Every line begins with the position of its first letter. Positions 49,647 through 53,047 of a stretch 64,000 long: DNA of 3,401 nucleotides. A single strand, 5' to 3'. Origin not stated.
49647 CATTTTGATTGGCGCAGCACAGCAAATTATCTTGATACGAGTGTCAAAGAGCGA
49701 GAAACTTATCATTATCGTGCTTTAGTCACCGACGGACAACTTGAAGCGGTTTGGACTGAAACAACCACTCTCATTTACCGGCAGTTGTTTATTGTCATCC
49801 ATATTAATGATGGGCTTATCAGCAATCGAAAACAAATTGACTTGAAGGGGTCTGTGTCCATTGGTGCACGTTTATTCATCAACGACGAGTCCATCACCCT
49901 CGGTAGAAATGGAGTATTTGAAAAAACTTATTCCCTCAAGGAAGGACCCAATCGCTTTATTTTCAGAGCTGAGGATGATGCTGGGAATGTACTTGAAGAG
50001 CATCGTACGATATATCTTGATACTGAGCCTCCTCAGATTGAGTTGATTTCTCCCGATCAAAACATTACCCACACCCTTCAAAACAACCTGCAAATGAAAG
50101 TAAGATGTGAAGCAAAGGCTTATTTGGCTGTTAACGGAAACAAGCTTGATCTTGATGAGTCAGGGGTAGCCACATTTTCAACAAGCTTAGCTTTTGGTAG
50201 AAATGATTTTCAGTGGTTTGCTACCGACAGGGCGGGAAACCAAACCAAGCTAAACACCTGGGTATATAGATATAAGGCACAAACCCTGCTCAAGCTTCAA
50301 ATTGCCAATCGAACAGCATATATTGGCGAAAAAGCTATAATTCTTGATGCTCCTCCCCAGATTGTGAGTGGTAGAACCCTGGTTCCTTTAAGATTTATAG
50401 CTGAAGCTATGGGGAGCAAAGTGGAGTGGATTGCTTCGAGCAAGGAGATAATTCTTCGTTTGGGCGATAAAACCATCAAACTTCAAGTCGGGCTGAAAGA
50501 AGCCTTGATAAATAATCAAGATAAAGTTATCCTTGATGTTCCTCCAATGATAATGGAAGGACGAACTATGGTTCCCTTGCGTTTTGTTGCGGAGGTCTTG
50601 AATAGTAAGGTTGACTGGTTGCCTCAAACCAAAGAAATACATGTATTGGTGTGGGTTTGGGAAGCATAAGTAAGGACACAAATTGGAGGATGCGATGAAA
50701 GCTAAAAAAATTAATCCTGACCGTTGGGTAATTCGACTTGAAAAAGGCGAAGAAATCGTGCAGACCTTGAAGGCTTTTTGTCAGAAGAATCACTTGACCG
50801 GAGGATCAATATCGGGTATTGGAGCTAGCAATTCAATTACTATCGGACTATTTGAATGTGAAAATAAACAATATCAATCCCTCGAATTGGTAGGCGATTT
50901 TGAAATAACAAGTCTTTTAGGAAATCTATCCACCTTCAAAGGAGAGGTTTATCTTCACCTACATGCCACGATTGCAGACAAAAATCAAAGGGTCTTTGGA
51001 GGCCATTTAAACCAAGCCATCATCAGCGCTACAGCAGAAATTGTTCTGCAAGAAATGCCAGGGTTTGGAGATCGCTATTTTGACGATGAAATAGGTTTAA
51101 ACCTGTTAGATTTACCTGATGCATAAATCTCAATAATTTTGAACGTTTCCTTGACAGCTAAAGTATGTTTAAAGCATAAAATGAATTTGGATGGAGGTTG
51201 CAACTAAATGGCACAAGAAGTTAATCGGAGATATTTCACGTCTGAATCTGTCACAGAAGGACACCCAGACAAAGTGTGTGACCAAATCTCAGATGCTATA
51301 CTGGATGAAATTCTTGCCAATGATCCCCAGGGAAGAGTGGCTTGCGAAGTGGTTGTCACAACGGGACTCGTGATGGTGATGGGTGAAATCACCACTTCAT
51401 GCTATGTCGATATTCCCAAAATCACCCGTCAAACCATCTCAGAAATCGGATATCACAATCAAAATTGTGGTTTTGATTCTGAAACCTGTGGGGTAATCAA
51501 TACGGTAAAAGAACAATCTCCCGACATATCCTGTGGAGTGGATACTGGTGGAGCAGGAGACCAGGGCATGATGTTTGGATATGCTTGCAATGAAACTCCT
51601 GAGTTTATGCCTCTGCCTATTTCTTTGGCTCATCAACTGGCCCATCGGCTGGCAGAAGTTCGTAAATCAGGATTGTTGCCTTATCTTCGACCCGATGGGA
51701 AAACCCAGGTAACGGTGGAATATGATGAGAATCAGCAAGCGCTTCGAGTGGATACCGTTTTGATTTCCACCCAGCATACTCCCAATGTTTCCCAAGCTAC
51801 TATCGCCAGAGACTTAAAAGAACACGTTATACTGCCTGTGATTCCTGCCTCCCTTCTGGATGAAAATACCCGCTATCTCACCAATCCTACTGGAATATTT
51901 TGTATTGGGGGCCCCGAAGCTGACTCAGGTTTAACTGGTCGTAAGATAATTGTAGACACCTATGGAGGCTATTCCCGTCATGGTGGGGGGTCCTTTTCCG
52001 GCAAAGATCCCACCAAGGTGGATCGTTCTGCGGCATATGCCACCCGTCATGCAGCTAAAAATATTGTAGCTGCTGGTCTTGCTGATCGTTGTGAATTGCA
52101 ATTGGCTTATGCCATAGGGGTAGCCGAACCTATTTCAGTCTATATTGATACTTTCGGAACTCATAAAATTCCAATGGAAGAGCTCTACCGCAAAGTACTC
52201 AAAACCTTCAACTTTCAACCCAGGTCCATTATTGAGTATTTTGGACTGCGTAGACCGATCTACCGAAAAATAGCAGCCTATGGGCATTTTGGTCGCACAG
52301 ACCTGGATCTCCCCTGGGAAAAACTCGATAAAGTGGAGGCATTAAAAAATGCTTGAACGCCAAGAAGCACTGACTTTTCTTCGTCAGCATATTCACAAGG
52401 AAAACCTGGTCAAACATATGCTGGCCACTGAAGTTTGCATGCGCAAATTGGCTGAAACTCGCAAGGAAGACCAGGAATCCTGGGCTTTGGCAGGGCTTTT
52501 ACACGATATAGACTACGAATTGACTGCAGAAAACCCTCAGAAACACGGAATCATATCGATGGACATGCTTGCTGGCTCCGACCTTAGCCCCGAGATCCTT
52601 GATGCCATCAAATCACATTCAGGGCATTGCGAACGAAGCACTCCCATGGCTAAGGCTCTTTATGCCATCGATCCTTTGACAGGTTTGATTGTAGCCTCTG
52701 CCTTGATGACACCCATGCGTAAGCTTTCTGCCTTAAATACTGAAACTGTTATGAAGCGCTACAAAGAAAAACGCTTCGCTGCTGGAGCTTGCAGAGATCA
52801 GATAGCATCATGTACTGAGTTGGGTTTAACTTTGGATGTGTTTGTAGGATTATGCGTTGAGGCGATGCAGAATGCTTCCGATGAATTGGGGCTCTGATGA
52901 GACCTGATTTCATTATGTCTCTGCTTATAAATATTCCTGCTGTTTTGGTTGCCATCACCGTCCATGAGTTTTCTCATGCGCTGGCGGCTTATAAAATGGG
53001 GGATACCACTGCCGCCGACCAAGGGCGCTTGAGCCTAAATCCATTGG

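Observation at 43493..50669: Second membrane-protein + giant-surface-protein pair, sharing a C-terminal module with the first.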

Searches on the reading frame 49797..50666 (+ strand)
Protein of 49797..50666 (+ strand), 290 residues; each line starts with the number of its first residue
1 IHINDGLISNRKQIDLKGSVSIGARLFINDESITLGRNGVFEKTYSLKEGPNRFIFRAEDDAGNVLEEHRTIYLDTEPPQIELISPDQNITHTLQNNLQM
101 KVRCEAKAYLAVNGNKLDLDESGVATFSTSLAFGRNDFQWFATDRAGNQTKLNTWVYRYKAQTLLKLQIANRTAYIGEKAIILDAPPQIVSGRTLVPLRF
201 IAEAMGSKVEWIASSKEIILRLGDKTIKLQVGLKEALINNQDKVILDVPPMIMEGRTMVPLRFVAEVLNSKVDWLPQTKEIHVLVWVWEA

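Call 50: find_homologous_proteins(query=window:49797-50666:+, max_evalue=0.00001)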
Query window:49797-50666:+ (290 aa): 1811 proteins with E <= 0.00001 among 3024 candidates; the best 120 are listed.
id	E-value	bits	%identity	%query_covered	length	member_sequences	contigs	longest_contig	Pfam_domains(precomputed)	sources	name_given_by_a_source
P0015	8.2e-46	175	38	96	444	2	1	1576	PF13750.13,PF09136.17,PF07833.17,PF19077.7,PF17936.8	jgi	jgi:hypothetical protein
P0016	2.4e-43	167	36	96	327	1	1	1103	PF13750.13,PF09136.17,PF07833.17,PF19077.7,PF17936.8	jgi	jgi:hypothetical protein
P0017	1.3e-42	164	36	95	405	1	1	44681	PF09136.17,PF07833.17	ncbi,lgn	ncbi:MAG: stalk domain-containing protein [Caldisericia bacterium]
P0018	8.4e-42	162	36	95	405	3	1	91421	PF09136.17,PF07833.17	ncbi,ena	-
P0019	7.3e-41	158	41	83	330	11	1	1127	PF07495.20,PF13750.13,PF09136.17,PF07833.17,PF19077.7,PF17936.8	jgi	-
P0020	7.7e-41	158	34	98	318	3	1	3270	PF09136.17,PF07833.17,PF19077.7,PF17936.8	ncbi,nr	ncbi:MAG: stalk domain-containing protein, partial [Bacteroidia bacterium]|nr:stalk domain-containin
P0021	1.1e-40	158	40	83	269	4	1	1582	PF07495.20,PF13750.13,PF09136.17,PF07833.17,PF19077.7,PF17936.8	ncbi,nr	ncbi:MAG TPA: hypothetical protein ENF66_01765, partial [Firmicutes bacterium]|nr:hypothetical prote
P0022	1.4e-40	158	41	83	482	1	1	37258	PF07495.20,PF09136.17,PF07833.17,PF19077.7,PF17936.8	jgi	-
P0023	1.7e-40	157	41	83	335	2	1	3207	PF07495.20,PF13750.13,PF09136.17,PF07833.17,PF19077.7,PF17936.8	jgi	-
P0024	2.0e-40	157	41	83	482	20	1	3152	PF07495.20,PF09136.17,PF07833.17,PF19077.7,PF17936.8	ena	-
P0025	2.9e-40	156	34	98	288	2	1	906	PF09136.17,PF07833.17,PF19077.7,PF17936.8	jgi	jgi:hypothetical protein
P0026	3.0e-40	156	35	95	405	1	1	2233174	PF09136.17,PF07833.17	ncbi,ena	-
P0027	3.8e-40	156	41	83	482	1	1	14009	PF07495.20,PF09136.17,PF07833.17,PF19077.7,PF17936.8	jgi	-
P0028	4.4e-40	156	40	83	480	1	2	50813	PF12733.14,PF07495.20,PF13750.13,PF09136.17,PF07833.17,PF19077.7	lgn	-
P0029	1.3e-39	154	37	94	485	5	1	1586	PF09136.17,PF07833.17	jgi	jgi:hypothetical protein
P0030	2.1e-39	154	40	83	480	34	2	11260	PF07495.20,PF13750.13,PF09136.17,PF07833.17,PF19077.7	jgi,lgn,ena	-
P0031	2.2e-39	154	41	83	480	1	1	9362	PF09136.17,PF07833.17,PF19077.7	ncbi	-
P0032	1.3e-36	144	39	86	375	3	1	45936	PF27332.1,PF09136.17,PF07833.17,PF19077.7,PF17936.8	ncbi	ncbi:MAG: stalk domain-containing protein, partial [Caldisericia bacterium]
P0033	3.4e-36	143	34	90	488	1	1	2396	PF09136.17,PF07833.17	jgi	-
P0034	3.5e-36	143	32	98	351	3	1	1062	PF09136.17,PF07833.17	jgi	-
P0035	5.2e-34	136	36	38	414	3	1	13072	PF07833.17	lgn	-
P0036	2.2e-33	134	38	80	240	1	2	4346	PF09136.17,PF07833.17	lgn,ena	-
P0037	2.8e-33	134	42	66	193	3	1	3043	PF09136.17,PF07833.17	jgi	-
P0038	1.2e-32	132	38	38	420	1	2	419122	PF07833.17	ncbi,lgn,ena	-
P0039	4.5e-32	130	41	64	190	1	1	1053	PF09136.17,PF07833.17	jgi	jgi:hypothetical protein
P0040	5.6e-32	129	33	91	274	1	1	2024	PF09136.17,PF07833.17,PF19077.7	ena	-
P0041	2.4e-29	121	31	47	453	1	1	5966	PF07833.17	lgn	-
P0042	7.5e-29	119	34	38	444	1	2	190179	PF07833.17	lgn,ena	-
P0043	8.4e-29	119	40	37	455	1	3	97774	PF11741.14,PF01520.24,PF07833.17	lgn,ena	-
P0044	1.4e-28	118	29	97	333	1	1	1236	PF13750.13,PF09136.17,PF07833.17,PF19077.7,PF17936.8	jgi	jgi:hypothetical protein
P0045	1.8e-28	118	37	34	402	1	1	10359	PF07833.17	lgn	-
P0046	1.8e-28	118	33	83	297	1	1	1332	PF07833.17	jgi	jgi:hypothetical protein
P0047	1.8e-28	118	34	85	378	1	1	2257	PF09136.17,PF07833.17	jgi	jgi:hypothetical protein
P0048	3.5e-28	117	35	36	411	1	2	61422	PF07833.17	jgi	-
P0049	3.9e-28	117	35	36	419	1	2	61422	PF07833.17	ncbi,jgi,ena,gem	-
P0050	7.2e-28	116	38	62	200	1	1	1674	PF09136.17,PF07833.17,PF17936.8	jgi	jgi:hypothetical protein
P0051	1.8e-27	115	32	83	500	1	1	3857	PF09136.17,PF07833.17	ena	-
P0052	2.0e-27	114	37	62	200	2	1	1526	PF09136.17,PF07833.17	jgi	jgi:hypothetical protein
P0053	2.3e-27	114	32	82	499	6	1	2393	PF09136.17,PF07833.17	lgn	-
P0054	1.1e-26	112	39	38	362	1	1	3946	PF27542.1,PF00565.24,PF07833.17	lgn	-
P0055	1.2e-26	112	34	72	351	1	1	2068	PF17957.8,PF09136.17,PF07833.17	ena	-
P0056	1.3e-26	112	41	32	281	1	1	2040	PF07833.17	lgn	-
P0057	2.1e-26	111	33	98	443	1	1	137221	PF09136.17,PF07833.17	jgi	jgi:hypothetical protein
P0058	2.8e-26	111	48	42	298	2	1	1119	PF06280.19,PF07833.17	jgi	jgi:hypothetical protein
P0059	4.5e-26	110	38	69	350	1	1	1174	PF09136.17,PF07833.17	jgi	jgi:hypothetical protein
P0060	7.2e-26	109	34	79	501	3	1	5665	PF07495.20,PF09136.17,PF07833.17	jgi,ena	-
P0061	1.8e-25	108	29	85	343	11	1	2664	PF07833.17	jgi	-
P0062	8.9e-25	106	40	38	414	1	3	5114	PF07833.17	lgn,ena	-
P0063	1.2e-24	105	34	74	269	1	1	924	PF09136.17,PF07833.17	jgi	jgi:hypothetical protein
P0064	1.3e-24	105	33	72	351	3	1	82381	PF17957.8,PF09136.17,PF07833.17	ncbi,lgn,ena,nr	ncbi:copper amine oxidase N-terminal domain-containing protein [bacterium]|nr:copper amine oxidase N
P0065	1.8e-24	105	45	32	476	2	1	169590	PF00704.35,PF07833.17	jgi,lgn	jgi:spore germination protein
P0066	2.8e-24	104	47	40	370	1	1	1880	PF24251.2,PF00041.28,PF07833.17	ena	-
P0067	3.1e-24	104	32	80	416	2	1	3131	PF09136.17,PF07833.17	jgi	jgi:hypothetical protein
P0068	3.9e-24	104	45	41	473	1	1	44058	PF02368.25,PF07833.17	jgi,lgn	jgi:hypothetical protein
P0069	5.9e-24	103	42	43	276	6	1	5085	PF07833.17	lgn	-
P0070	6.8e-24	103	31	79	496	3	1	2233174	PF00963.25,PF09136.17,PF07833.17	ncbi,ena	-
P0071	8.2e-24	103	35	54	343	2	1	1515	PF07833.17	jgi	-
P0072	1.3e-23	102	30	79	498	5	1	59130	PF09136.17,PF07833.17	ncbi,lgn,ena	-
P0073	2.0e-23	101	40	49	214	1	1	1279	PF07833.17,PF17936.8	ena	-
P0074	2.3e-23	101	42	44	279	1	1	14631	PF07833.17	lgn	-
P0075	3.0e-23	101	32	76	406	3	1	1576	PF09136.17,PF07833.17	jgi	jgi:hypothetical protein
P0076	5.0e-23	100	38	49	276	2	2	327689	PF07833.17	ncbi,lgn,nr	ncbi:MAG: stalk domain-containing protein [Caldisericia bacterium]|nr:stalk domain-containing protei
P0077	5.7e-23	100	44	32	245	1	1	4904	PF07833.17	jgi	jgi:hypothetical protein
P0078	6.5e-23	100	30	89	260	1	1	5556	PF09136.17,PF07833.17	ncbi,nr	ncbi:MAG: copper amine oxidase N-terminal domain-containing protein [Caldiserica bacterium]|nr:coppe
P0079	7.0e-23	99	29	85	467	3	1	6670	PF07833.17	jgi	-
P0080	1.2e-22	99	32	78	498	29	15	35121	PF09136.17,PF07833.17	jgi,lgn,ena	-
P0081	2.1e-22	98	36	61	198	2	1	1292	PF09136.17,PF07833.17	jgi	jgi:hypothetical protein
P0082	2.6e-22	98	42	40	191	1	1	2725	PF07833.17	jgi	jgi:hypothetical protein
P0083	2.7e-22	98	44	41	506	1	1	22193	PF17820.8,PF03572.24,PF00595.30,PF13180.13,PF07833.17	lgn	-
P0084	3.4e-22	97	43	41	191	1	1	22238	PF07833.17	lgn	-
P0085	3.9e-22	97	40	38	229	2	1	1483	PF02433.21,PF13442.12,PF00034.27,PF07833.17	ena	-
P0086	4.2e-22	97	36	73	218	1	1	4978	PF09136.17,PF07833.17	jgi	jgi:hypothetical protein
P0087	4.4e-22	97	37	49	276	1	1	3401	PF07833.17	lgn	-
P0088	4.8e-22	97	43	40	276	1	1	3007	PF07833.17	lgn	-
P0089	4.9e-22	97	55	34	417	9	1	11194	PF09992.15,PF07833.17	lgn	-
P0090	5.1e-22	97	44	42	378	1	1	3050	PF07833.17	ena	-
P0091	5.5e-22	97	52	38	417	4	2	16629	PF09992.15,PF07833.17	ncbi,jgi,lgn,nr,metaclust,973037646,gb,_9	ncbi:MAG TPA: copper amine oxidase [Desulfotomaculum sp.]|nr:copper amine oxidase [Desulfotomaculum 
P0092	5.7e-22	96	52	35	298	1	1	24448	PF07833.17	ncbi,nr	ncbi:MAG: copper amine oxidase N-terminal domain-containing protein [Syntrophomonadaceae bacterium]|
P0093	7.7e-22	96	41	42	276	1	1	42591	PF07833.17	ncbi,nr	ncbi:MAG: copper amine oxidase N-terminal domain-containing protein [Caldisericia bacterium]|nr:copp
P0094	8.6e-22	96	29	96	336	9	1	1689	PF07833.17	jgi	-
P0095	8.8e-22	96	35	56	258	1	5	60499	PF07833.17,PF17936.8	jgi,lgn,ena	-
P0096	1.0e-21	96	34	34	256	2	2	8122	PF07833.17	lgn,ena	-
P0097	1.1e-21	96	43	43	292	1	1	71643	PF07833.17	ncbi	-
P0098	1.2e-21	95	57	32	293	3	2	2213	PF07833.17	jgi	-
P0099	2.1e-21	95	41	42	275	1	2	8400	PF07833.17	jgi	-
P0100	2.3e-21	94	37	37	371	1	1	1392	PF07833.17,PF01841.26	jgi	jgi:hypothetical protein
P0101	2.4e-21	94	30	93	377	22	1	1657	PF09985.15,PF07833.17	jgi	-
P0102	2.6e-21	94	42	43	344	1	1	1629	PF07833.17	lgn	-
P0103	3.1e-21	94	36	61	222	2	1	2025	PF09136.17,PF07833.17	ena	-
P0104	4.9e-21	93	36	37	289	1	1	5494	PF07833.17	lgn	-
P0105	5.3e-21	93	33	58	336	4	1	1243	PF07833.17,PF17936.8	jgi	-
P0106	5.4e-21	93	43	43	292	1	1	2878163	PF07833.17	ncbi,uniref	ncbi:copper amine oxidase N-terminal domain-containing protein [Phosphitispora sp. TUW77]|uniref:cop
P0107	6.2e-21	93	33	72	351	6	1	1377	PF09136.17,PF07833.17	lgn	-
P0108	6.8e-21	93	38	43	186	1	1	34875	PF07833.17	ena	-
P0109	7.9e-21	93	57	32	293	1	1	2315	PF07833.17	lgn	-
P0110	8.0e-21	93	54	34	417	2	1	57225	PF09992.15,PF07833.17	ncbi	ncbi:MAG: hypothetical protein STSR0004_13040 [Peptococcaceae bacterium]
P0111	1.0e-20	92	44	41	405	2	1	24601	PF13385.14,PF07833.17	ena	-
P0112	1.1e-20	92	47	36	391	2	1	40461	PF07833.17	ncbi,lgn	ncbi:MAG: stalk domain-containing protein [Peptococcia bacterium]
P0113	1.2e-20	92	35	52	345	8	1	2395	PF17963.8,PF17892.8,PF17803.8,PF19076.7,PF07833.17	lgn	-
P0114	1.2e-20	92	46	34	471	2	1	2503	PF11741.14,PF01520.24,PF07833.17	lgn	-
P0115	1.3e-20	92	46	41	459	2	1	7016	PF02369.23,PF07833.17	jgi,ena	-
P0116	1.4e-20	92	39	43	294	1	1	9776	PF13360.14,PF13570.14,PF07833.17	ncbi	ncbi:MAG: stalk domain-containing protein, partial [bacterium]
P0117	1.6e-20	92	44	39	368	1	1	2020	PF05901.17,PF00565.24,PF07833.17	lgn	-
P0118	1.8e-20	92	35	57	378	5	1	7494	PF07833.17,PF17936.8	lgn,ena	-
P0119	2.1e-20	91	41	40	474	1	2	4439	PF13531.12,PF13416.12,PF13343.12,PF01547.31,PF07833.17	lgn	-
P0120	2.3e-20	91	43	40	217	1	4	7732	PF07833.17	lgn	-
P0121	2.3e-20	91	44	42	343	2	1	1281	PF22544.3,PF07833.17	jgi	-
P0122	2.3e-20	91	34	36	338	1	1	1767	PF07833.17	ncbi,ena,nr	ncbi:MAG: copper amine oxidase N-terminal domain-containing protein [Clostridia bacterium]|nr:copper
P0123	2.3e-20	91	46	38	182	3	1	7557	PF07833.17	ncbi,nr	ncbi:MAG: copper amine oxidase N-terminal domain-containing protein [Clostridia bacterium]|nr:copper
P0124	2.5e-20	91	50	33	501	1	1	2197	PF07833.17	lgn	-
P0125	2.5e-20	91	51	34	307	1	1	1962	PF07833.17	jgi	jgi:hypothetical protein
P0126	2.6e-20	91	44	41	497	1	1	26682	PF17820.8,PF03572.24,PF00595.30,PF13180.13,PF07833.17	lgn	-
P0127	2.7e-20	91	47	39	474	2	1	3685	PF01497.24,PF07833.17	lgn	-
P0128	2.8e-20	91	35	41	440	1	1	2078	PF09479.17,PF07833.17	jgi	-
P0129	3.5e-20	91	47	36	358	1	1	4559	PF07833.17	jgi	jgi:hypothetical protein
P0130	3.7e-20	91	43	37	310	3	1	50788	PF07833.17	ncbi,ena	-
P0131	4.9e-20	90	51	34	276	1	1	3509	PF07833.17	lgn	-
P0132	5.1e-20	90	46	41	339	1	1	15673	PF07833.17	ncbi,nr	ncbi:MAG TPA: copper amine oxidase N-terminal domain-containing protein, partial [Paenibacillus sp.]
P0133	5.9e-20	90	43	41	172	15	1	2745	PF07833.17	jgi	jgi:hypothetical protein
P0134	8.0e-20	89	42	42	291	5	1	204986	PF07833.17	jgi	jgi:hypothetical protein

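Call 58: find_encoding_contigs(protein=P0026, flank=6000, max_places=1)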
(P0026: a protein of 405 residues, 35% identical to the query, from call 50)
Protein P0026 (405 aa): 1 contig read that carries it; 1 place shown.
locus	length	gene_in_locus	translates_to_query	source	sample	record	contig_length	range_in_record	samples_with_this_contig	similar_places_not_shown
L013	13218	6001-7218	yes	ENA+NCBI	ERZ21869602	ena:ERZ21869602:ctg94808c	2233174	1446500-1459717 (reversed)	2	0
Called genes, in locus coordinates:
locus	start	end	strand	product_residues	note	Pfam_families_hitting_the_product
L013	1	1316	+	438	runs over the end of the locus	PF02347:GDC-P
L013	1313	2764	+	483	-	PF02347:GDC-P, PF21478:GcvP2_C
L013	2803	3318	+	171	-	-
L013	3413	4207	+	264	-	-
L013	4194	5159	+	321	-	-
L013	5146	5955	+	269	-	PF02811:PHP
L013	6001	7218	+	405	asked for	PF09136:Glucodextran_B (weak), PF07833:Cu_amine_oxidN1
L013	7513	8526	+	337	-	-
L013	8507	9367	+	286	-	-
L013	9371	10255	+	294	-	-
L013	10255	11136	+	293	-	-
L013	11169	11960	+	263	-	-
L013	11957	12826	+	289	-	-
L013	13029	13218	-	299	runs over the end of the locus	PF02775:TPP_enzyme_C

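Call 59: find_encoding_contigs(protein=P0070, flank=6000, max_places=1)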
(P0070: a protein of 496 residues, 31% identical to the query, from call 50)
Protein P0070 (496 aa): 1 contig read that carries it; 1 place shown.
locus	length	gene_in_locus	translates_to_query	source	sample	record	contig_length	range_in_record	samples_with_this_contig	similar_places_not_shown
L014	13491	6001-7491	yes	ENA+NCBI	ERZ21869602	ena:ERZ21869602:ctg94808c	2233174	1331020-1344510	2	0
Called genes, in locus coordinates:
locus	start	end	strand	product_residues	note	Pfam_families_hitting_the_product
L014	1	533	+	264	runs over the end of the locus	PF01636:APH, PF26324:HopBF1_kinase (weak)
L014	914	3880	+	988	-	PF00082:Peptidase_S8, PF02225:PA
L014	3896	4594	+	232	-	PF02674:Colicin_V (weak)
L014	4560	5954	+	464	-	PF08486:SpoIID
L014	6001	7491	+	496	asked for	PF00963:Cohesin (weak), PF09136:Glucodextran_B (weak), PF07833:Cu_amine_oxidN1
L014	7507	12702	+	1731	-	PF01011:PQQ (faint), PF13570:Beta-prop_ACSF4 (weak), PF13360:PQQ_2, PF13570:Beta-prop_ACSF4, PF13360:PQQ_2 (weak), PF13570:Beta-prop_ACSF4, PF00404:Dockerin_1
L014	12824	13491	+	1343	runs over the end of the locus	PF28492:Beta_helix_4 (weak), PF05048:NosD (faint), PF13229:Beta_helix, PF16318:DUF4957 (faint), PF28492:Beta_helix_4 (weak), PF13229:Beta_helix, PF07833:Cu_amine_oxidN1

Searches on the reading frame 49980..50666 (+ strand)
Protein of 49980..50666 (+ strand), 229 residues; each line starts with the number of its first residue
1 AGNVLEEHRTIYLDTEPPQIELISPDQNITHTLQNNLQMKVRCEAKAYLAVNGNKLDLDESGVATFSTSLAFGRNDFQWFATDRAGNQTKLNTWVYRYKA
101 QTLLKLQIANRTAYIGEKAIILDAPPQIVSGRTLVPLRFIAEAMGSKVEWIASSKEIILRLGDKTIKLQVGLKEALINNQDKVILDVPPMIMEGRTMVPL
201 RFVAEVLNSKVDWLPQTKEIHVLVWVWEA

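Call 68: search_protein_families(library=pfam, proteins=[window:49980-50666:+], max_evalue=0.05)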
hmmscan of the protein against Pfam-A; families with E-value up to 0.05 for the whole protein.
window:49980-50666:+ (229 aa): 2 families
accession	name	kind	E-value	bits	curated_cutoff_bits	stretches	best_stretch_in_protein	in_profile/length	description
PF07833.16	Cu_amine_oxidN1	-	9e-50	167.6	24.2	2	117-221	4-107/108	Copper amine oxidase N-terminal domain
PF09136.16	Glucodextran_B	-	0.025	14.9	27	0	43-91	27-75/83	Glucodextranase, domain B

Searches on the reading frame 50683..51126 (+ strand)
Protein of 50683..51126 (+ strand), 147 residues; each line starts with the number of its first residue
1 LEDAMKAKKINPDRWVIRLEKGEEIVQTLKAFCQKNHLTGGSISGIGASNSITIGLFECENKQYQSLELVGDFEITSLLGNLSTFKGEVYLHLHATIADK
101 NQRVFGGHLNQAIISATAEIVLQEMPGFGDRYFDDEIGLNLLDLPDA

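Call 11: search_protein_families(library=pfam, proteins=[window:50683-51126:+], max_evalue=0.001)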
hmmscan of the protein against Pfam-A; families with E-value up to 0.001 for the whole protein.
window:50683-51126:+ (147 aa): 1 family
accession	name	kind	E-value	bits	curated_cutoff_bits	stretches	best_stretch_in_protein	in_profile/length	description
PF03479.20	PCC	-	2.2e-33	115.5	25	1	15-126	3-116/117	Plants and Prokaryotes Conserved (PCC) domain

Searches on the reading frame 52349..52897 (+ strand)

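Call 11: search_protein_families(library=pfam, proteins=[window:52349-52897:+], max_evalue=0.001)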
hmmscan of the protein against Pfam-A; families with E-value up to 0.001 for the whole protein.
window:52349-52897:+ (182 aa): 2 families
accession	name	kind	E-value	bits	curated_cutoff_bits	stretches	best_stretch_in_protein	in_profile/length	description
PF01966.28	HD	-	7e-10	39.7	22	1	22-108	3-111/116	HD domain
PF08668.18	HDOD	-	0.00013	22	22.9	0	13-54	88-130/196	HDOD domain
